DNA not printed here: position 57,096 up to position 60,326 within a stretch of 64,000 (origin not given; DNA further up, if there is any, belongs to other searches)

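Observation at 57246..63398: Paralogous glycosyltransferase-methyltransferase fusion enzymes next to the capsid gene: candidate virion glycan synthesis and O-methylation module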

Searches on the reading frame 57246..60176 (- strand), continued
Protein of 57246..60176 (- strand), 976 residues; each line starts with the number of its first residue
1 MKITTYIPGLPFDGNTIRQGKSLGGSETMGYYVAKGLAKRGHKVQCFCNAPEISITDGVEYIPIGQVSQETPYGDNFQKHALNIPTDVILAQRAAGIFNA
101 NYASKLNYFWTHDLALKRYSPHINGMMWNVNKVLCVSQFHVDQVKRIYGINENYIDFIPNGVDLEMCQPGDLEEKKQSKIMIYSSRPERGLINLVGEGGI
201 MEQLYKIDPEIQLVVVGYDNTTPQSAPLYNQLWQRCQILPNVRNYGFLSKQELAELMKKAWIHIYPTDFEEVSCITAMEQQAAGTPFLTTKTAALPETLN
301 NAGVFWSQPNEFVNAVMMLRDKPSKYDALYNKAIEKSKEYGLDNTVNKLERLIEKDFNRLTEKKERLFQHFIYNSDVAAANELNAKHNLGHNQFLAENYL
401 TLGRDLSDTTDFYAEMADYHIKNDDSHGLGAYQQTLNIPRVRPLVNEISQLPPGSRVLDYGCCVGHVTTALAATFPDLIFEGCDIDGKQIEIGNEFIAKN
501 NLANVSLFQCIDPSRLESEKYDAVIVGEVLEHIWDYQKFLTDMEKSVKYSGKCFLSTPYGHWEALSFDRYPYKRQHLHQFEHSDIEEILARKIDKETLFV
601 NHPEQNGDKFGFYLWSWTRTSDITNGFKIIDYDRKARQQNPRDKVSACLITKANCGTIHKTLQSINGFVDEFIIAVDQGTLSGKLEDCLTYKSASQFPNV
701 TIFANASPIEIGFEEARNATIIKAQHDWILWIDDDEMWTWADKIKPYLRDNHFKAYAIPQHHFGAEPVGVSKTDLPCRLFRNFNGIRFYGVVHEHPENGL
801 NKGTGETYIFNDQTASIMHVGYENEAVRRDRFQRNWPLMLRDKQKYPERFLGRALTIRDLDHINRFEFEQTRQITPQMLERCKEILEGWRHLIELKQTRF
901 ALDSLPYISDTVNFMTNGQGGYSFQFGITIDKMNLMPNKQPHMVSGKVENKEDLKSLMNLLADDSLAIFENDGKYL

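Call 70: get_annotated_region(hit=H40, flank=2500)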
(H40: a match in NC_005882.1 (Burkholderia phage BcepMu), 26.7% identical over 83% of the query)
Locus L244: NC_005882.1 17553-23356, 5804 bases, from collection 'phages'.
description: Burkholderia cenocepacia phage BcepMu, complete genome.
organism: Burkholderia phage BcepMu (NCBI taxid 2881392)
taxonomy: Viruses; Duplodnaviria; Heunggongvirae; Uroviricota; Caudoviricetes; Bcepmuvirus; Bcepmuvirus bcepMu
host: -; source: -; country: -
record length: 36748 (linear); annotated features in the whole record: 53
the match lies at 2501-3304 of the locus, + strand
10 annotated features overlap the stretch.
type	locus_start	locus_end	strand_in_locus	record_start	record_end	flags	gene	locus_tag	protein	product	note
CDS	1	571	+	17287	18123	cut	-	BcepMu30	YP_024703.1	minor head protein and DNA pilot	similar to Mu F virion morphogenesis protein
CDS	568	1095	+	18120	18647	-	-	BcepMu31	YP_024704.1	tail completion or Neck1 protein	Mu G virion morphogenesis protein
CDS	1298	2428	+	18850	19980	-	-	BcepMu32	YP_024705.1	head maturation protease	conserved protein supported by IST data; Mu I equivalent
CDS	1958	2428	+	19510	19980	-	-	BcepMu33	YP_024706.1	head maturation protease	nested conserved protein supported by IST data; Mu Z equivalent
CDS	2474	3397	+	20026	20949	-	-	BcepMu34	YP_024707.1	major head protein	conserved hypothetical protein; Mu T equivilent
CDS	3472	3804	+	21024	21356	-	-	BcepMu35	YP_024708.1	DUF2190 family protein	conserved hypothetical protein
CDS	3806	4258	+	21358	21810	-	-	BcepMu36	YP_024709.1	head-tail adaptor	similar to Mu gp36; supported by IST data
CDS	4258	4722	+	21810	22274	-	-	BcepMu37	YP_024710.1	portal protein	conserved protein; supported by IST data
CDS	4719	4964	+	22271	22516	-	-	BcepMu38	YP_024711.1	gp38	conserved hypothetical protein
CDS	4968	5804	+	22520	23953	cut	-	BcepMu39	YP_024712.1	tail sheath subtilisin-like domain-containing protein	P2 major tail sheath protein F1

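Call 74: search_protein_families(library=ncbifam, proteins=[window:57246-60176:-, L056:9480-9986:+, L070:9318-9977:+, L077:7395-8225:+], max_evalue=0.01)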
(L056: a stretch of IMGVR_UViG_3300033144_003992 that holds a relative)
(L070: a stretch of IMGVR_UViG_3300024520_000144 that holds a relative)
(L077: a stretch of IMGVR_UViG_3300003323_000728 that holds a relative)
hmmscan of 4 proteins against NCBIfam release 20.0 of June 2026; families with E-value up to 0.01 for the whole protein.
window:57246-60176:- (976 aa): 27 families (the best 25 are shown)
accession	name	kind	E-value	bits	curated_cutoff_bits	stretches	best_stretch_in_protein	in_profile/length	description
TIGR01983.1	UbiG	equivalog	2.8e-12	46.4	102.95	1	453-557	49-153/228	bifunctional 2-polyprenyl-6-hydroxyphenol methylase/3-demethylubiquinol 3-O-methyltransferase UbiG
TIGR03449.1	mycothiol_MshA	equivalog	4.7e-12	45.5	462.5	1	135-354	170-401/406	D-inositol-3-phosphate glycosyltransferase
TIGR04345.1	ovoA_Cterm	equivalog_domain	1.9e-07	30.9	170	1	503-564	116-178/242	putative 4-mercaptohistidine N1-methyltransferase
TIGR04157.1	glyco_rSAM_CFB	subfamily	8.3e-07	28.3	400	1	125-301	165-341/406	TIGR04157 family glycosyltransferase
NF012028.0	PRK15484.1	subfamily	9.3e-07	28.3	618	1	132-301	142-318/380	lipopolysaccharide N-acetylglucosaminyltransferase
TIGR04047.1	MSMEG_0565_glyc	hypoth_equivalog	6.7e-06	25.4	259.85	1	130-316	139-332/373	MSMEG_0565 family glycosyltransferase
NF001243.0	PRK00216.1-4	equivalog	1e-05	25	235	1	449-553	43-149/237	demethylmenaquinone methyltransferase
TIGR04195.1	S_glycosyl_SunS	equivalog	1.1e-05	24.5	350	1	641-838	55-241/421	SunS family peptide S-glycosyltransferase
NF006138.0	PRK08287.1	equivalog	2.9e-05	24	210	1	441-532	19-109/189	decarboxylating cobalt-precorrin-6B (C(15))-methyltransferase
NF008686.0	PRK11705.1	equivalog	5e-05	22.5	400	1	444-557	158-267/383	cyclopropane fatty acyl phospholipid synthase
TIGR00536.1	hemK_fam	subfamily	0.00015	21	115.5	1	446-524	107-186/286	HemK family protein methyltransferase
TIGR02021.1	BchM-ChlM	equivalog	0.00021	20.8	158.9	1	451-532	52-130/218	magnesium protoporphyrin IX methyltransferase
NF041536.1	ArsM_DUF2284_UU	exception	0.00024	19.6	575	1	449-555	72-180/459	arsenite methyltransferase/DUF2284 domain selenoprotein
TIGR02752.1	MenG_heptapren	equivalog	0.00025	20.7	419.85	1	453-553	45-147/231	demethylmenaquinone methyltransferase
TIGR02072.1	BioC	equivalog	0.00032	20.6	184.95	1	453-558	34-135/244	malonyl-ACP O-methyltransferase BioC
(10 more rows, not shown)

L056:9480-9986:+ (168 aa): 0 families

L070:9318-9977:+ (219 aa): 0 families

L077:7395-8225:+ (276 aa): 34 families (the best 25 are shown)
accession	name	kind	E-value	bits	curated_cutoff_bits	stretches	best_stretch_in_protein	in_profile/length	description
TIGR04311.1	rSAM_Geo_metal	subfamily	7.9e-18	64.7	400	1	29-126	6-103/423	radical SAM/SPASM family putative metalloenzyme maturase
TIGR04317.1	W_rSAM_matur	equivalog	2.8e-17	62.8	380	1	30-139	8-115/349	tungsten cofactor oxidoreductase radical SAM maturase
NF038283.1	viperin_w_prok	equivalog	2e-09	37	180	1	32-134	8-114/281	viperin family antiviral radical SAM protein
TIGR04321.1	spiroSPASM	subfamily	3.9e-09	35.7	250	1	23-124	228-331/510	spiro-SPASM protein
TIGR02666.1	moaA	equivalog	1.2e-07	31.1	284.05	1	30-120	14-108/336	GTP 3',8-cyclase MoaA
TIGR04251.1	SCM_rSAM_ScmF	equivalog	2.7e-07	30.3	400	1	23-135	2-114/353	SynChlorMet cassette radical SAM/SPASM protein ScmF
TIGR02109.1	PQQ_syn_pqqE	equivalog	2.8e-07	29.8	381.35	1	30-121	11-99/358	pyrroloquinoline quinone biosynthesis protein PqqE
TIGR04167.1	rSAM_SeCys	equivalog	4.2e-07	29.5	300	1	28-113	10-91/303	arsenosugar biosynthesis radical SAM (seleno)protein ArsS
TIGR04546.1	rSAM_ahbC_deAc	equivalog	5.4e-07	28.7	650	1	30-123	43-133/390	12,18-didecarboxysiroheme deacetylase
NF045646.2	rSAM_Se_TrsS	equivalog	7.1e-07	28.1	490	1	30-118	90-176/441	radical SAM (seleno)protein TrsS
TIGR03978.1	rSAM_paired_1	equivalog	3.9e-06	25.9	370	1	23-130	80-194/466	His-Xaa-Ser system radical SAM maturase HxsB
TIGR04347.1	pseudo_SAM_Halo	equivalog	1.2e-05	24.8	525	1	31-126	43-135/390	TIGR04347 family pseudo-SAM/SPASM protein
TIGR04545.1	rSAM_ahbD_hemeb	equivalog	1.8e-05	24.4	500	1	31-123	5-94/339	heme b synthase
NF035951.1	rSAM_RumMC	equivalog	1.9e-05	23.6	720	1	30-138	116-233/510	RumMC family radical SAM sactipeptide maturase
TIGR03470.1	HpnH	equivalog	2e-05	23.8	225.05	1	27-122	29-119/318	adenosyl-hopene transferase HpnH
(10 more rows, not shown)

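Call 87: search_protein_families(library=pfam, proteins=[L092:2825-3697:+, L092:1299-2585:-, L092:144-1181:-, L095:448-1305:+, L095:1397-1966:+, L095:5465-6172:+, L102:3518-4495:+, L102:1123-2796:+, L102:4644-5297:+, L103:491-1534:-], max_evalue=0.001)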
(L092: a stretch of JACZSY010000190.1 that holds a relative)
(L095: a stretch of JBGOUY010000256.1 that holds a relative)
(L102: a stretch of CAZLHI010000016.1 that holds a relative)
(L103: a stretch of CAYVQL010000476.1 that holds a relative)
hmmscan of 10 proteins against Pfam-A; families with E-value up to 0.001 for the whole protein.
L092:2825-3697:+ (291 aa): 0 families

L092:1299-2585:- (429 aa): 2 families
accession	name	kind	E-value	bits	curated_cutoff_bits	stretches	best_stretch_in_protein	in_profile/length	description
PF07702.18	UTRA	-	1e-25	90.6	23.8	1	268-407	2-140/141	UTRA domain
PF00392.27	GntR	-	1.2e-15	57.3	27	1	179-241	2-64/64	Bacterial regulatory proteins, gntR family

L092:144-1181:- (346 aa): 3 families
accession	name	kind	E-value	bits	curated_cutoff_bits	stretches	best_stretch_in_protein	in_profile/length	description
PF24684.1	Vgb_lyase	-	2e-34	119.2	50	1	55-287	57-282/290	Virginiamycin B lyase family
PF08450.18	SGL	-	2.5e-09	37.5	26.3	0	97-136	186-225/246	SMP-30/Gluconolactonase/LRE-like region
PF07494.17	Reg_prop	-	3.9e-06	26.9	20.4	0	269-285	4-20/24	Two component regulator propeller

L095:448-1305:+ (286 aa): 0 families

L095:1397-1966:+ (190 aa): 0 families

L095:5465-6172:+ (236 aa): 0 families

L102:3518-4495:+ (326 aa): 1 family
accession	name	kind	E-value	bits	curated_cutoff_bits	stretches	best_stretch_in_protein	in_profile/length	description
PF03864.22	Phage_cap_E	-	1.7e-23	83.6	22.9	1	18-318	14-324/329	Phage major capsid protein E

L102:1123-2796:+ (558 aa): 2 families
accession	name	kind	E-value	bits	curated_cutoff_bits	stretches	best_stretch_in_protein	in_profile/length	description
PF20223.3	DUF6582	-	8.8e-11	42.4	27.3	1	315-372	23-81/83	Family of unknown function (DUF6582)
PF06150.17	ChaB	-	0.00091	20.2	27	1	55-116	8-59/60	ChaB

L102:4644-5297:+ (218 aa): 1 family
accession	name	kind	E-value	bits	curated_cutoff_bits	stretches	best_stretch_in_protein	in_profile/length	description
PF00535.33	Glycos_transf_2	-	8.8e-07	29.4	23.3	1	34-95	53-114/168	Glycosyl transferase family 2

L103:491-1534:- (348 aa): 0 families

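Call 88: search_protein_families(library=pfam, proteins=[L100:5821-7728:+, L100:2967-4955:-, L100:5138-5854:-, L100:7833-8747:-, L100:8959-9921:+, L100:1237-2253:+, L102:5785-8106:+, L102:9638-10555:+, L103:1775-5116:+, L092:5105-8374:+], max_evalue=0.001)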
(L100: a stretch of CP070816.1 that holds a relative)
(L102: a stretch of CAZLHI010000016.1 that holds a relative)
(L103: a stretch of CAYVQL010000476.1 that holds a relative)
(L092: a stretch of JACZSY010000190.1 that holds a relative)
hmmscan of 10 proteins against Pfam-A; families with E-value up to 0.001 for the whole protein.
L100:5821-7728:+ (636 aa): 7 families
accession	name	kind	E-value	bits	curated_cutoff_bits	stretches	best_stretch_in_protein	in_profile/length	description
PF00535.33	Glycos_transf_2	-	1.7e-19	70.8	23.3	1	316-408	1-103/168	Glycosyl transferase family 2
PF00534.26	Glycos_transf_1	-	2e-19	70.2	26.4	1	115-282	14-172/172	Glycosyl transferases group 1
PF13692.12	Glyco_trans_1_4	-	2.7e-17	63.8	27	1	118-268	3-142/142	Glycosyl transferases group 1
PF13524.12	Glyco_trans_1_2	-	6.5e-09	36.3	25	1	181-297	31-143/144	Glycosyl transferase-like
PF20706.3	GT4-conflict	-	6.9e-06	25.7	26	1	112-294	193-383/385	Family 4 Glycosyltransferase in conflict systems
PF13704.12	Glyco_tranf_2_4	-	8.2e-06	26.7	27.5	1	322-399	1-85/98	Glycosyl transferase family 2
PF10111.15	Glyco_tranf_2_2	-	0.00016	21.7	27.3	1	341-398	31-94/276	Glycosyltransferase like family 2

L100:2967-4955:- (663 aa): 4 families
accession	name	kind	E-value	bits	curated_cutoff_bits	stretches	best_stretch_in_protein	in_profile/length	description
PF02836.23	Glyco_hydro_2_C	-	1.8e-27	96.7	21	1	319-501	6-183/302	Glycosyl hydrolases family 2, TIM barrel domain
PF02837.24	Glyco_hydro_2_N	-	5.7e-27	95.1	28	1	43-196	4-167/169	Glycosyl hydrolases family 2, sugar binding domain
PF00703.27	Glyco_hydro_2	-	2.9e-16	60.6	23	1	208-311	6-109/109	Glycosyl hydrolases family 2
PF22666.2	Glyco_hydro_2_N2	-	1e-05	26.1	27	1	106-175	51-120/167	Glycosyl hydrolase 2 galactose-binding domain-like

L100:5138-5854:- (239 aa): 2 families
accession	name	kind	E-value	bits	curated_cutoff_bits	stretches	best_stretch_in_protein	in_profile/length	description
PF00005.33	ABC_tran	-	4.8e-26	92.4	25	1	15-169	2-136/137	ABC transporter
PF09818.15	ABC_ATPase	-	0.00025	20.6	23.2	0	180-219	212-251/283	P-loop domain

L100:7833-8747:- (305 aa): 0 families

L100:8959-9921:+ (321 aa): 1 family
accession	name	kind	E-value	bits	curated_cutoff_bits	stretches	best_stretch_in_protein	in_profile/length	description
PF18906.5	Phage_tube_2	-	4e-22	79.5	27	1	6-298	1-266/266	Phage tail tube protein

L100:1237-2253:+ (339 aa): 10 families
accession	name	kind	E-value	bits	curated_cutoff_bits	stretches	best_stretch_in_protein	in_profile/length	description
PF01370.27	Epimerase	-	9.5e-63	212.2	20.9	1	28-263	2-240/240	NAD dependent epimerase/dehydratase family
PF16363.11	GDP_Man_Dehyd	-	4.1e-53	181.4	27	1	28-326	1-332/332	GDP-mannose 4,6 dehydratase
PF01073.25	3Beta_HSD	-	3.3e-29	102.2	22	1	28-258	1-237/280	3-beta hydroxysteroid dehydrogenase/isomerase family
PF02719.21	Polysacc_synt_2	-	7.5e-14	52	20.2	1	28-287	2-253/293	Polysaccharide biosynthesis protein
PF07993.18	NAD_binding_4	-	2.4e-13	50.3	20.1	1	29-245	1-257/258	Male sterility protein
PF13460.12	NAD_binding_10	-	1e-12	48.8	27.2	1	31-179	1-133/184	NAD(P)H-binding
PF04321.23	RmlD_sub_bind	-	1.6e-10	41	27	1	28-200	4-155/287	RmlD substrate binding domain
PF05368.20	NmrA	-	1.8e-08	34.8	27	1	28-144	6-109/298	NmrA-like family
PF08659.16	KR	-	0.00048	20.5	22.6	1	26-90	2-73/180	KR domain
PF00106.31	adh_short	-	0.00098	19.1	26.6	0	28-92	4-71/195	short chain dehydrogenase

L102:5785-8106:+ (774 aa): 4 families
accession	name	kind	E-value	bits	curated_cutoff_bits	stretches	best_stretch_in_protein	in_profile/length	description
PF00535.33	Glycos_transf_2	-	1.3e-14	54.9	23.3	1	453-536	1-91/168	Glycosyl transferase family 2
PF13692.12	Glyco_trans_1_4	-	4.6e-14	53.3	27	1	252-373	14-125/142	Glycosyl transferases group 1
PF00534.26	Glycos_transf_1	-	8.2e-14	51.9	26.4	1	250-374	25-142/172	Glycosyl transferases group 1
PF13704.12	Glyco_tranf_2_4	-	0.00012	22.9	27.5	1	461-539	3-87/98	Glycosyl transferase family 2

L102:9638-10555:+ (306 aa): 0 families

L103:1775-5116:+ (1114 aa): 5 families
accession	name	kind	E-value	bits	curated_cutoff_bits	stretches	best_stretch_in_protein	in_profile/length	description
PF00534.26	Glycos_transf_1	-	5.9e-18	65.4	26.4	1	411-576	14-172/172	Glycosyl transferases group 1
PF00535.33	Glycos_transf_2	-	7.6e-16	58.9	23.3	1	803-903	1-102/168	Glycosyl transferase family 2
PF13692.12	Glyco_trans_1_4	-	2.3e-14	54.3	27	1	419-562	8-142/142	Glycosyl transferases group 1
PF13524.12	Glyco_trans_1_2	-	2.8e-10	40.7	25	1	476-590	28-143/144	Glycosyl transferase-like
PF13439.12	Glyco_transf_4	-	0.00029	21.3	28.5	0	273-354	2-76/170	Glycosyltransferase Family 4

L092:5105-8374:+ (1090 aa): 11 families
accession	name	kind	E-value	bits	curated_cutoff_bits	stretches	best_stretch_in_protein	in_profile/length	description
PF13489.12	Methyltransf_23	-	5.6e-14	52.6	27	1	538-688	12-157/164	Methyltransferase domain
PF13847.12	Methyltransf_31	-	1.8e-13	50.8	27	1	547-655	2-113/145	Methyltransferase domain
PF13439.12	Glyco_transf_4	-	2.1e-12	47.9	28.5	1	24-167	2-169/170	Glycosyltransferase Family 4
PF08242.18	Methyltransf_12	-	3.9e-12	47.2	30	1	553-648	1-97/98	Methyltransferase domain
PF00534.26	Glycos_transf_1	-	5.3e-11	42.8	26.4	1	207-309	37-135/172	Glycosyl transferases group 1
PF13649.12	Methyltransf_25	-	6.7e-11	43.2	27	1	552-647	1-97/97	Methyltransferase domain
PF13692.12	Glyco_trans_1_4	-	1.3e-10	42.1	27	1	208-310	25-120/142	Glycosyl transferases group 1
PF08241.18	Methyltransf_11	-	1.4e-08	35.7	21.2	1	553-651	1-95/95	Methyltransferase domain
PF00535.33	Glycos_transf_2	-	1.1e-06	29.2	23.3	1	810-893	42-130/168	Glycosyl transferase family 2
PF02390.23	Methyltransf_4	-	1.3e-05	25.2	24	1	551-603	4-56/173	Putative methyltransferase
PF13579.12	Glyco_trans_4_4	-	1.9e-05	25.5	29.7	1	24-163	1-158/158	Glycosyl transferase 4-like domain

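Call 89: search_protein_families(library=phrogs, proteins=[L092:2825-3697:+, L092:4693-5145:+, L095:448-1305:+, L095:1397-1966:+, L095:5465-6172:+, L103:491-1534:-, L103:5367-6050:+, L102:2837-3508:+, L102:9638-10555:+, L100:7833-8747:-], max_evalue=0.001)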
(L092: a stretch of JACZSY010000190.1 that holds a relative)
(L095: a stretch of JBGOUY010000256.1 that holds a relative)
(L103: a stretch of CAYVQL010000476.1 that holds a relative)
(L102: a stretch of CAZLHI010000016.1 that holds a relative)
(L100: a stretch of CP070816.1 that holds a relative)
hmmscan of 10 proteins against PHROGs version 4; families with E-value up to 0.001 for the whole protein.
L092:2825-3697:+ (291 aa): 0 families

L092:4693-5145:+ (151 aa): 0 families

L095:448-1305:+ (286 aa): 0 families

L095:1397-1966:+ (190 aa): 0 families

L095:5465-6172:+ (236 aa): 0 families

L103:491-1534:- (348 aa): 0 families

L103:5367-6050:+ (228 aa): 0 families

L102:2837-3508:+ (224 aa): 2 families
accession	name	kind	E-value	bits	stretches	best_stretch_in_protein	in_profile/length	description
phrog_49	-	head and packaging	4.9e-07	30.8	0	119-216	36-132/147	head decoration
phrog_3583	-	head and packaging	1.9e-05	25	1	139-194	62-115/155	head decoration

L102:9638-10555:+ (306 aa): 0 families

L100:7833-8747:- (305 aa): 0 families
